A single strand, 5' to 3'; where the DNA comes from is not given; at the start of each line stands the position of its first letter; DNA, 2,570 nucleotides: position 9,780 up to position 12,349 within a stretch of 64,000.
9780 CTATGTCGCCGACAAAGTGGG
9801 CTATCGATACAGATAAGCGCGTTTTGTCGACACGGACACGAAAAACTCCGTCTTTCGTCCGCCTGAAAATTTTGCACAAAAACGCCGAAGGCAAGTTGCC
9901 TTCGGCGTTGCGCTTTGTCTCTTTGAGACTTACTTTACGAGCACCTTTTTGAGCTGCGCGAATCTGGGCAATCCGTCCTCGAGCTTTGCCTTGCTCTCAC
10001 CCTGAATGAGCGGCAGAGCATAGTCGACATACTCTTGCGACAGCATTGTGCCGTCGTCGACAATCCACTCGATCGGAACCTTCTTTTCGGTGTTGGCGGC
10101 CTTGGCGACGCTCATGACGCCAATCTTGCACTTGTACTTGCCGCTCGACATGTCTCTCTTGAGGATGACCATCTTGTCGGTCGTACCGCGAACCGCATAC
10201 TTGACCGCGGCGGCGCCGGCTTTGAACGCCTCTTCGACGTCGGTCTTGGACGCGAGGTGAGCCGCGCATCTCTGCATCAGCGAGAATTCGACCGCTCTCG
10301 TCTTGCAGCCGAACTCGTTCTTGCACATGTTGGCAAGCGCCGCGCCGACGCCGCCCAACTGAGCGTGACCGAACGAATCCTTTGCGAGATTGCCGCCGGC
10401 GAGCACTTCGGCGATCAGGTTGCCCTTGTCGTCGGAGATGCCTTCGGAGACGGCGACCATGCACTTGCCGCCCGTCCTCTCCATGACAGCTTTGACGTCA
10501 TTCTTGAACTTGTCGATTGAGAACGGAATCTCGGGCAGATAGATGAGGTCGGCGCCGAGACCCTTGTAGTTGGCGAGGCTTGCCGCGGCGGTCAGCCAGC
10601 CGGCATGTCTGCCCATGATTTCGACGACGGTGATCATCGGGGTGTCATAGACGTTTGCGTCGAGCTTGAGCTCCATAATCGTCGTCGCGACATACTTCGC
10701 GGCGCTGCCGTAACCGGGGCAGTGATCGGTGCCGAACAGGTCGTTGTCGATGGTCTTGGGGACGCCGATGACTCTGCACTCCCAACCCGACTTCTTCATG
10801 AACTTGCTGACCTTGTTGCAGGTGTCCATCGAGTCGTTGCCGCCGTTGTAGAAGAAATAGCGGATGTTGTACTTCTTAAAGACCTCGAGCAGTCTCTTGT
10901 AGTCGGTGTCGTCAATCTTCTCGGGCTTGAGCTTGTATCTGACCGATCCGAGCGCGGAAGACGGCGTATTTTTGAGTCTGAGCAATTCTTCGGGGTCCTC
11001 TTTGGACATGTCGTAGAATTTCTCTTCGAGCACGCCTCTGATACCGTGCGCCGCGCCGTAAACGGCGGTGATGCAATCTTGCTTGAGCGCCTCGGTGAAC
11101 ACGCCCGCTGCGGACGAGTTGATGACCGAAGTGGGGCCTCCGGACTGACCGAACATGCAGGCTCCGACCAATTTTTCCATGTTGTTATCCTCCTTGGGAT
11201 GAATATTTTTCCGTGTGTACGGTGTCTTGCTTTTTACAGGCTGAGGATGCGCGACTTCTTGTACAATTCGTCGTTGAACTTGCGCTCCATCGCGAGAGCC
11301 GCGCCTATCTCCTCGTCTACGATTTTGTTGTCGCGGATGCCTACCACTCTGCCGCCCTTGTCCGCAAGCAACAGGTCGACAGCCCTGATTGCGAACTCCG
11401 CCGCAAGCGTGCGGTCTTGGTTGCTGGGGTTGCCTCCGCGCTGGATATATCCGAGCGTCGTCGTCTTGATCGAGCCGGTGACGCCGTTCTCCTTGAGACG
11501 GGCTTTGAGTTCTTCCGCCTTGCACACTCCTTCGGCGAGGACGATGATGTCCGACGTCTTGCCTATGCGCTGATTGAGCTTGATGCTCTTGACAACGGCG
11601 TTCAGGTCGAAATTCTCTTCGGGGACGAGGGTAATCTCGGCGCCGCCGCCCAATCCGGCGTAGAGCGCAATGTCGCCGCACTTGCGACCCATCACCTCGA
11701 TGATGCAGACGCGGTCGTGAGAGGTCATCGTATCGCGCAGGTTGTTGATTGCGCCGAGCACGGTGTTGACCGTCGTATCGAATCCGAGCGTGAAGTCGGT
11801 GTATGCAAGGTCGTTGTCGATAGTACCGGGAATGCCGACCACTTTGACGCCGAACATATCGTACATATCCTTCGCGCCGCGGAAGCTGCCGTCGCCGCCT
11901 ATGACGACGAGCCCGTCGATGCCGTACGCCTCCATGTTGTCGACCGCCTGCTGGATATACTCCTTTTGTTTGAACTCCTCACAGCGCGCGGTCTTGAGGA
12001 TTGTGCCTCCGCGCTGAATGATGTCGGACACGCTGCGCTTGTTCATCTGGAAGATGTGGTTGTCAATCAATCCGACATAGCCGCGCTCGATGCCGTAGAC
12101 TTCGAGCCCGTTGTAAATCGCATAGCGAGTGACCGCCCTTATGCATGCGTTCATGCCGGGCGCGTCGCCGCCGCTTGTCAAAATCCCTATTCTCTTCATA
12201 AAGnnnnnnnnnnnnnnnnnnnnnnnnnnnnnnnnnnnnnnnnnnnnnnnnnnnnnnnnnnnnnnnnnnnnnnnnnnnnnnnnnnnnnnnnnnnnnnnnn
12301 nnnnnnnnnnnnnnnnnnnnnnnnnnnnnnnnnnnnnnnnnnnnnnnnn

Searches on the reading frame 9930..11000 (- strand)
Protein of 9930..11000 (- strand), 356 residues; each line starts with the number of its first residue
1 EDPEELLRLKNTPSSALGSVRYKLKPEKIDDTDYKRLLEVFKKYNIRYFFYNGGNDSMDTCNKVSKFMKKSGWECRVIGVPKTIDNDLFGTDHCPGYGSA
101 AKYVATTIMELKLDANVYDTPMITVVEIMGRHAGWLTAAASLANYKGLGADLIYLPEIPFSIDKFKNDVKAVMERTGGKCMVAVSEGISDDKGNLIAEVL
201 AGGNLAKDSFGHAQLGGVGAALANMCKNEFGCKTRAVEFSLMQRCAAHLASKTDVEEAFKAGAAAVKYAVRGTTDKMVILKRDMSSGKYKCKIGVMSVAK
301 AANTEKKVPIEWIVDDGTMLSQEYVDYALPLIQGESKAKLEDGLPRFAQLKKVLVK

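Call 3: search_protein_families(library=pfam, proteins=[window:9930-11000:-], max_evalue=0.01)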
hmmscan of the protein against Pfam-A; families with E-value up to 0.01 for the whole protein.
window:9930-11000:- (356 aa): 1 family
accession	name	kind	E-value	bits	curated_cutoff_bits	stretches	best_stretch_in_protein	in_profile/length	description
PF00365.25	PFK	-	1.8e-50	172.3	30.9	1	7-235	56-274/277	Phosphofructokinase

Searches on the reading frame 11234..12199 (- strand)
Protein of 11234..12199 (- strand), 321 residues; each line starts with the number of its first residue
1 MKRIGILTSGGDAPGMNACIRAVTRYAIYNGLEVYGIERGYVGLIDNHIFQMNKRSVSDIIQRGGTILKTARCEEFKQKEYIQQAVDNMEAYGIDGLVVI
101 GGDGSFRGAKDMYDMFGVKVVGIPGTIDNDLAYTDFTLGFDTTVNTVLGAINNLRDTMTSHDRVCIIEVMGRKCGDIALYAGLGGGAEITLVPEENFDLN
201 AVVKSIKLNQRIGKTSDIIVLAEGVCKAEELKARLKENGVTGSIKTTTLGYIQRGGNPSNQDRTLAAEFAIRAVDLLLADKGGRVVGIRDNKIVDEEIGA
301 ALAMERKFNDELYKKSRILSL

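Call 3: search_protein_families(library=pfam, proteins=[window:11234-12199:-], max_evalue=0.01)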
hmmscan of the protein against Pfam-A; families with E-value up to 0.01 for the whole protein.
window:11234-12199:- (321 aa): 3 families
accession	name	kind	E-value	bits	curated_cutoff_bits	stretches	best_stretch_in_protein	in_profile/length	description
PF00365.25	PFK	-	3.8e-107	358.2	30.9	1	3-277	1-277/277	Phosphofructokinase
PF01513.26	NAD_kinase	-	4e-05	24.4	25.5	1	74-124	49-103/130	ATP-NAD kinase N-terminal domain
PF00781.29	DAGK_cat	-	0.0032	17.5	23.6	1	71-134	33-98/125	Diacylglycerol kinase catalytic domain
